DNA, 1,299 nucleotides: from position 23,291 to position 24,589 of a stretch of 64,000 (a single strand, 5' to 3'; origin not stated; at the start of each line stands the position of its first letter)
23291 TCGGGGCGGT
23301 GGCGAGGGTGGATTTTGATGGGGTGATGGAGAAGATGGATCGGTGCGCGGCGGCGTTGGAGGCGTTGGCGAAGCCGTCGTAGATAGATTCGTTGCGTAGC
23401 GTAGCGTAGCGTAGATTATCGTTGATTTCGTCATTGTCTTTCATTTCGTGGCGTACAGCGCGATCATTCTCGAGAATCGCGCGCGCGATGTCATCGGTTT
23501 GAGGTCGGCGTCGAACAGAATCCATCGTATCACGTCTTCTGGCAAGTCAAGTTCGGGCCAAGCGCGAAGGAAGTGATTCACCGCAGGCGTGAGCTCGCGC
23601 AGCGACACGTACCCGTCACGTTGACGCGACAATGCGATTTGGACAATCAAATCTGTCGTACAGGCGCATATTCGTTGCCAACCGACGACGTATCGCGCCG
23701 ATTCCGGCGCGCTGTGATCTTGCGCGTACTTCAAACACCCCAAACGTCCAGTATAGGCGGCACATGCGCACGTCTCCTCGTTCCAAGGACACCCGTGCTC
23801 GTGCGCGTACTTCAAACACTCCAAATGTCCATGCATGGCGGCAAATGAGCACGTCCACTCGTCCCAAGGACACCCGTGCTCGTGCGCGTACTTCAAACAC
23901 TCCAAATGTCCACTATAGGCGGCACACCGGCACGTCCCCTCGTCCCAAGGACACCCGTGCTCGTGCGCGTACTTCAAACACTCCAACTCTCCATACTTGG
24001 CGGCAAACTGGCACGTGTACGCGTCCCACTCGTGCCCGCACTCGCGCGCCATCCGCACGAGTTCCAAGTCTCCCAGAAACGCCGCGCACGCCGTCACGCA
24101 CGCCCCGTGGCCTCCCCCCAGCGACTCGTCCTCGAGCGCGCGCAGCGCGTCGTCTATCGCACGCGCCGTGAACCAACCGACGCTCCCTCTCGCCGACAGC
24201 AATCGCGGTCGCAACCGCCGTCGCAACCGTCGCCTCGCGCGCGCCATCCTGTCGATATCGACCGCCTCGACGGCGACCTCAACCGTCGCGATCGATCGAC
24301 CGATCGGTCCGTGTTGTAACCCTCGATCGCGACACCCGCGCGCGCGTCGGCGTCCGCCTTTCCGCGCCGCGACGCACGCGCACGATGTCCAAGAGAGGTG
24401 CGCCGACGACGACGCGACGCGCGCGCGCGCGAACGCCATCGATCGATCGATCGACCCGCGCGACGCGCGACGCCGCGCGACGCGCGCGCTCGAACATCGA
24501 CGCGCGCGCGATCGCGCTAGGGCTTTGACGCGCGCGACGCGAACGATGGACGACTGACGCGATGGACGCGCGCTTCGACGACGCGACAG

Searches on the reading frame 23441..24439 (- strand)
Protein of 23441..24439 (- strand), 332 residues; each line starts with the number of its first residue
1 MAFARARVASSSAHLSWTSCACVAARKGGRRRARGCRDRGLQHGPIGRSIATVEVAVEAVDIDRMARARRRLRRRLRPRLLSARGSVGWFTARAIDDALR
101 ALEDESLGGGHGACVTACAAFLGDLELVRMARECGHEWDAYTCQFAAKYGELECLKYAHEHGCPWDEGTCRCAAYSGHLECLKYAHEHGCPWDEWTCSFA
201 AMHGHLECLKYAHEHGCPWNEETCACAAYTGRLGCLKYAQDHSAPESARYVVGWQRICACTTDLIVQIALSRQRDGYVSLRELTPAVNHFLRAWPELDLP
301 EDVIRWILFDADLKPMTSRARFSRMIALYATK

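Call 66: search_protein_families(library=pfam, proteins=[window:23441-24439:-], max_evalue=0.001)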
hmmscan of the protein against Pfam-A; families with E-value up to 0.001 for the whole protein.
window:23441-24439:- (332 aa): 4 families
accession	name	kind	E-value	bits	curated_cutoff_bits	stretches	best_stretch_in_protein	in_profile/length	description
PF13637.12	Ank_4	-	7.7e-14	51.9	22.7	2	172-211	3-48/50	Ankyrin repeats (many copies)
PF12796.13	Ank_2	-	7.4e-08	33.3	27.3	1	173-238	4-78/90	Ankyrin repeats (3 copies)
PF13857.12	Ank_5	-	4e-07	30.7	27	0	199-221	22-44/56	Ankyrin repeats (many copies)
PF13606.12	Ank_3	-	0.00016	22.2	22.3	0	199-220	8-29/30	Ankyrin repeat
